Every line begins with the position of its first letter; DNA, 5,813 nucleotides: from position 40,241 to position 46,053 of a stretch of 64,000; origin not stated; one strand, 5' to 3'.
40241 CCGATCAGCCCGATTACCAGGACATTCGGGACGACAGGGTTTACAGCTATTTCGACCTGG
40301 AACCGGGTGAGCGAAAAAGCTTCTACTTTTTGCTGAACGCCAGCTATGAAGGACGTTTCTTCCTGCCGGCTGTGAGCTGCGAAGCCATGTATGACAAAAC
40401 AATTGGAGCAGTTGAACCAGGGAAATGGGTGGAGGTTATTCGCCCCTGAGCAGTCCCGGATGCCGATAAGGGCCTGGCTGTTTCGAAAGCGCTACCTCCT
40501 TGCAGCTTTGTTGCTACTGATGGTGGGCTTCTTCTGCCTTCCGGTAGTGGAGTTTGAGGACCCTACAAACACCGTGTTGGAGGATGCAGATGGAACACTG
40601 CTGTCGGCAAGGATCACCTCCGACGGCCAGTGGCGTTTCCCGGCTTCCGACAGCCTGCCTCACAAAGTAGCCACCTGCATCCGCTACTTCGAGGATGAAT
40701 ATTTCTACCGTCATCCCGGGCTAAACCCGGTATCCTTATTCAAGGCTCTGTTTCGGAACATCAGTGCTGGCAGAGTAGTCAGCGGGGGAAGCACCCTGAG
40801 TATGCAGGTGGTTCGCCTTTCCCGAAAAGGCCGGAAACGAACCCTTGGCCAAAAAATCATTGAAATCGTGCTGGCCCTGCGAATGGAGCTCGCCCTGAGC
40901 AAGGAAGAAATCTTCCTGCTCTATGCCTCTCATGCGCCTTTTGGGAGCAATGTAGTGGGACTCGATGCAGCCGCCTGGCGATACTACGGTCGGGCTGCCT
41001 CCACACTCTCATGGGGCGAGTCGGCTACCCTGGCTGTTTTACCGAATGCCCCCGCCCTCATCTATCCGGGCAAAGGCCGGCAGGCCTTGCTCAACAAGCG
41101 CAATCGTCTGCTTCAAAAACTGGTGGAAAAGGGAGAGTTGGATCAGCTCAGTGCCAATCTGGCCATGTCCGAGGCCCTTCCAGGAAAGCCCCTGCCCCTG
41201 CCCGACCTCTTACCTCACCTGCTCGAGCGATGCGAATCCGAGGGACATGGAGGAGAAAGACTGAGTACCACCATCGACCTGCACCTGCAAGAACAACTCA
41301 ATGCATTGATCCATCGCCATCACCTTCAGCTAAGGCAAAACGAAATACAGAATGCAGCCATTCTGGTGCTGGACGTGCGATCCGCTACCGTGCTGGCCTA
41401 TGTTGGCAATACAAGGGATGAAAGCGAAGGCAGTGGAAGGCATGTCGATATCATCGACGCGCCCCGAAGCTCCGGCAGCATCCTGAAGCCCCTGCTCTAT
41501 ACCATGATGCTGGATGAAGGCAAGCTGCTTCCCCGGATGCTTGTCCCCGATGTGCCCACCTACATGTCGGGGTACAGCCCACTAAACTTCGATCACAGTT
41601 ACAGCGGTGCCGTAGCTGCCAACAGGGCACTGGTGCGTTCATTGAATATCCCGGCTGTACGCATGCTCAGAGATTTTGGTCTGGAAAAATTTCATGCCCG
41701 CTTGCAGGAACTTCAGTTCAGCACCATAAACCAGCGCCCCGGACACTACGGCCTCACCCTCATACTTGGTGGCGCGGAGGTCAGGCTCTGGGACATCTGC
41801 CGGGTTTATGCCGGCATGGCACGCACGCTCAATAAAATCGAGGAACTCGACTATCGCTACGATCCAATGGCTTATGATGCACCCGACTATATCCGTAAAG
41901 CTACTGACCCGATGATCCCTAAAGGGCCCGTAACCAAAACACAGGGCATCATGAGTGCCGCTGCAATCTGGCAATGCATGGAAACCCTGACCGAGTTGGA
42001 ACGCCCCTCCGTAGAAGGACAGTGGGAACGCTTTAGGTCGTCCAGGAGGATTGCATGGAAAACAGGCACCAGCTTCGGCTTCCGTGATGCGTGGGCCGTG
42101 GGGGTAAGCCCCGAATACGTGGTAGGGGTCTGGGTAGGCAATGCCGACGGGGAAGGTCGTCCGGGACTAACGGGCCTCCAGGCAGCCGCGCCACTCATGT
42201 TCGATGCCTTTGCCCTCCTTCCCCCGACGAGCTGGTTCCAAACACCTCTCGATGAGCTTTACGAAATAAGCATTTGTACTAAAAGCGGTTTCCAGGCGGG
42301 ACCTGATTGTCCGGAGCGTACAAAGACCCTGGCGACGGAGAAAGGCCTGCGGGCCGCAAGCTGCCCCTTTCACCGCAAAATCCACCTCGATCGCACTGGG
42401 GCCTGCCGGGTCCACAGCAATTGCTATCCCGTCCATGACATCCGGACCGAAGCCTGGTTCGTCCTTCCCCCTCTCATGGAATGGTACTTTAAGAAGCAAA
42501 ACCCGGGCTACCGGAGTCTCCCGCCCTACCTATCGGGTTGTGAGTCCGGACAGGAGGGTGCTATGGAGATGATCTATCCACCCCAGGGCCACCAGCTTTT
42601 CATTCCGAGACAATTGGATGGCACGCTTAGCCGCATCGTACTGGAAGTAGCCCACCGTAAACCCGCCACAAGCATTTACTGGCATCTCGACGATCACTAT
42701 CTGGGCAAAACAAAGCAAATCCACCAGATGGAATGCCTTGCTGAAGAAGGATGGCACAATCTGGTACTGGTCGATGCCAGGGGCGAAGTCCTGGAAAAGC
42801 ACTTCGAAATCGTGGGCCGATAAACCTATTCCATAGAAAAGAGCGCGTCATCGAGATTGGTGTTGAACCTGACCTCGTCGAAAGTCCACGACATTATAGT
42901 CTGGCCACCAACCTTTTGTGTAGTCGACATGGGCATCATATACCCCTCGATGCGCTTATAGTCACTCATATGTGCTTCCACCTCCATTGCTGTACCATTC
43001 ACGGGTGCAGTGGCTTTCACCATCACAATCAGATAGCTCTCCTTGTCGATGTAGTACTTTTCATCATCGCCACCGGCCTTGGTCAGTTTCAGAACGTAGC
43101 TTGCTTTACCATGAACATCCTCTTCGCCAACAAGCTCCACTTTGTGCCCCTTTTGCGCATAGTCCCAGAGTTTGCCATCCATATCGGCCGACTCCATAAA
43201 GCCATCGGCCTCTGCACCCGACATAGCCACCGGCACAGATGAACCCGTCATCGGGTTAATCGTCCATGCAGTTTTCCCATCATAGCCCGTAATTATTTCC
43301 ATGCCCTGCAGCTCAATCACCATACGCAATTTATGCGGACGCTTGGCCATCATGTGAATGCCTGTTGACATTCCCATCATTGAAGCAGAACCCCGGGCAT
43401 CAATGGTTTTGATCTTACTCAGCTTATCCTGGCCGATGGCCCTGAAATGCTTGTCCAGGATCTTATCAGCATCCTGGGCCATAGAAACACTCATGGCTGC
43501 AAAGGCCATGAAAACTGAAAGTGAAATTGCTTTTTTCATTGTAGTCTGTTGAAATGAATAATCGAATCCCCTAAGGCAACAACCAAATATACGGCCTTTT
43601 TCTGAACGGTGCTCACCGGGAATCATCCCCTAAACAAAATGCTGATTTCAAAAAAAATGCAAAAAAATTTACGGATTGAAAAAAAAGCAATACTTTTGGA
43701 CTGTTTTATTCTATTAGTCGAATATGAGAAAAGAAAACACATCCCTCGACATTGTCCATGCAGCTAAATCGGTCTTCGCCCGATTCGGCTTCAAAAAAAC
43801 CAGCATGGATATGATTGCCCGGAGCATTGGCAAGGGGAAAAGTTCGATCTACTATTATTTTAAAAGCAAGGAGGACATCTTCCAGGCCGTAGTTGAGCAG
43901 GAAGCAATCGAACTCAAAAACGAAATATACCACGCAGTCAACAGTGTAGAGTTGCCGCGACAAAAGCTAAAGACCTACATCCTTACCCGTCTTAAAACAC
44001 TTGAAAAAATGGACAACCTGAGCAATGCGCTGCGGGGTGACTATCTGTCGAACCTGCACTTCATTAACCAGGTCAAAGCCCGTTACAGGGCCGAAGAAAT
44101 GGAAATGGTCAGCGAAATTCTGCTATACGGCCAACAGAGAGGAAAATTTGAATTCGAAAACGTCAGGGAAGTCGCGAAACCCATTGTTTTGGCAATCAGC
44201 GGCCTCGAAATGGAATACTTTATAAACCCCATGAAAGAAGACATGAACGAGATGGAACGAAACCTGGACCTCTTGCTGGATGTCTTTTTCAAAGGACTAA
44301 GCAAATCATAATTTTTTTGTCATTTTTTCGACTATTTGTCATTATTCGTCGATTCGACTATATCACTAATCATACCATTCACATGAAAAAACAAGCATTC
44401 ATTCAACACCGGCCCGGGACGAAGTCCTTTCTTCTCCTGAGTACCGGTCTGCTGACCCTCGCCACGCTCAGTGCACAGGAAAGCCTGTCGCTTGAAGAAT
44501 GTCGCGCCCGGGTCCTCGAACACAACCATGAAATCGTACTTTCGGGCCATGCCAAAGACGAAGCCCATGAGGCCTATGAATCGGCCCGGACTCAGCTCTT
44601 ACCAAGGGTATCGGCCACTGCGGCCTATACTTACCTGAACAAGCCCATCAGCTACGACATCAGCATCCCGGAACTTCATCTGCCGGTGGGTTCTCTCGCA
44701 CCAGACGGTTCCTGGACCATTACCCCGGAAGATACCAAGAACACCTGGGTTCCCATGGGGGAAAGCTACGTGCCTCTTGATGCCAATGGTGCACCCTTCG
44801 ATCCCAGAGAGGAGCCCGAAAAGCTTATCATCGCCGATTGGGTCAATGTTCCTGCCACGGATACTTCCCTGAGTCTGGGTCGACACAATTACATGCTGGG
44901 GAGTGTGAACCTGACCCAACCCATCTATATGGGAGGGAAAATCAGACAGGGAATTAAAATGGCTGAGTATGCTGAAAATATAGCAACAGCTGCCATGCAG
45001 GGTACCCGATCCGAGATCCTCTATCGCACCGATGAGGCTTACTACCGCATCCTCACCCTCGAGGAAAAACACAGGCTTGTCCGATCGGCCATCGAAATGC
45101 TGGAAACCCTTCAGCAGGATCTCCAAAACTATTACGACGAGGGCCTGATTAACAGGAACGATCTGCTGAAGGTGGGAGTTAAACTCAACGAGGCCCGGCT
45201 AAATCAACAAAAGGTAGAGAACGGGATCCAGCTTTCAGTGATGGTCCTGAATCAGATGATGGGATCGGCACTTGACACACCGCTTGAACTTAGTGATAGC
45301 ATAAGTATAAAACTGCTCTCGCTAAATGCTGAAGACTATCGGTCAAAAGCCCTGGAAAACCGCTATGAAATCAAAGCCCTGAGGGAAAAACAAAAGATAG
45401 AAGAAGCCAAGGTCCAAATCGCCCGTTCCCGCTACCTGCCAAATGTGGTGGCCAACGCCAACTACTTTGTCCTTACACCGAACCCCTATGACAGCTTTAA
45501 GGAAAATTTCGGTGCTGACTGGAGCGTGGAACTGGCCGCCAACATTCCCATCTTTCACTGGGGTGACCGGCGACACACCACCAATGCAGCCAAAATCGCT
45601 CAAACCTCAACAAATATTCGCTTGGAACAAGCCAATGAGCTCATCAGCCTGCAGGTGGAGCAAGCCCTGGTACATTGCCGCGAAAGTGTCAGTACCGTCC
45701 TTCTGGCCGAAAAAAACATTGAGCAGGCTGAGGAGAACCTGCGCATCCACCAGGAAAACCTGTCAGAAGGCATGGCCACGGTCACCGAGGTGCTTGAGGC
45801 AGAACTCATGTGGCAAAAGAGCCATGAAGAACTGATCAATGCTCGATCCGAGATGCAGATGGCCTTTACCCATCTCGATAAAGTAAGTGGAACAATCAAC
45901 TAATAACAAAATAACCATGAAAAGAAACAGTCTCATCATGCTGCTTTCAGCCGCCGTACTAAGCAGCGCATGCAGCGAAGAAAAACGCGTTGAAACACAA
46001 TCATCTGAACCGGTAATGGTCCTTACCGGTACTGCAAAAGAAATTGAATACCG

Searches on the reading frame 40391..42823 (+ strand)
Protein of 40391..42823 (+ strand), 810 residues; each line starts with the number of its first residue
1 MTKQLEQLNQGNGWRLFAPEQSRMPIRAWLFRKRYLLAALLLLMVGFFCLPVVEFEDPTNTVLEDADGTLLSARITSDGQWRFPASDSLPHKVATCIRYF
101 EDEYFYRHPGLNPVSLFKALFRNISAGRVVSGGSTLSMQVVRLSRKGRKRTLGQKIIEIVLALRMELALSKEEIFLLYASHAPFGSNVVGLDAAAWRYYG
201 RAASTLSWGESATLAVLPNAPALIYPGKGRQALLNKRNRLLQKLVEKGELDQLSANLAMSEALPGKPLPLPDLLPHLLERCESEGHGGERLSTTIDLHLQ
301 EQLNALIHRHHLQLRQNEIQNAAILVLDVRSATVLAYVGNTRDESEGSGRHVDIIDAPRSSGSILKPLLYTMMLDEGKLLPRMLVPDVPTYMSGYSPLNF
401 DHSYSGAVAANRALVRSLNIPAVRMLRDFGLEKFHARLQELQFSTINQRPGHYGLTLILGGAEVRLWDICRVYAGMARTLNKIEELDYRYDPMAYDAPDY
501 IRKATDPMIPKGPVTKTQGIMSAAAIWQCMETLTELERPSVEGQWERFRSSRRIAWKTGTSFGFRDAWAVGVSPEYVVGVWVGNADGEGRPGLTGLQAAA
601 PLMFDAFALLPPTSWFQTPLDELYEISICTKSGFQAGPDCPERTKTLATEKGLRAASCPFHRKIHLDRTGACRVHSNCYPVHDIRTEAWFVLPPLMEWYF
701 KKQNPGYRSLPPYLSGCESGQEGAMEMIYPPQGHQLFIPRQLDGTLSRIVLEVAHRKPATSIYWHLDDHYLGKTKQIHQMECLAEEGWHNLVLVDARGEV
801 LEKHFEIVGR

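Call 56: search_protein_families(library=pfam, max_evalue=0.0001, proteins=[window:40391-42823:+])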
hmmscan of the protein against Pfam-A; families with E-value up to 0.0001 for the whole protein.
window:40391-42823:+ (810 aa): 3 families
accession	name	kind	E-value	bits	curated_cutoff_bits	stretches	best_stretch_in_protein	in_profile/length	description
PF00912.28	Transgly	-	1.8e-41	141.9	27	1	82-244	15-177/178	Transglycosylase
PF06832.18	BiPBP_C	-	3.2e-16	59.4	26.8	1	717-802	4-87/90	Penicillin-Binding Protein C-terminus Family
PF00905.27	Transpeptidase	-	2.7e-08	33.8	22.1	1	323-574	2-266/299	Penicillin binding protein transpeptidase domain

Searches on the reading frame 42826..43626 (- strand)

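Call 56: search_protein_families(library=pfam, max_evalue=0.0001, proteins=[window:42826-43626:-])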
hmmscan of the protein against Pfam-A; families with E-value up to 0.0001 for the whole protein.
window:42826-43626:- (266 aa): 1 family
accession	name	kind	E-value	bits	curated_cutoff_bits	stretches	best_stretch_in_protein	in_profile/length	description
PF17131.11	LolA_like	-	5.9e-10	39.5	30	1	117-265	27-179/184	Outer membrane lipoprotein-sorting protein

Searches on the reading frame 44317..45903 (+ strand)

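Call 56: search_protein_families(library=pfam, max_evalue=0.0001, proteins=[window:44317-45903:+])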
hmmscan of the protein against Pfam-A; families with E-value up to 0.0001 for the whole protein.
window:44317-45903:+ (528 aa): 1 family
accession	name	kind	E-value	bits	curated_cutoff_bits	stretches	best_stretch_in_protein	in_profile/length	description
PF02321.23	OEP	-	4.3e-54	183.6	22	2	339-516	2-178/187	Outer membrane efflux protein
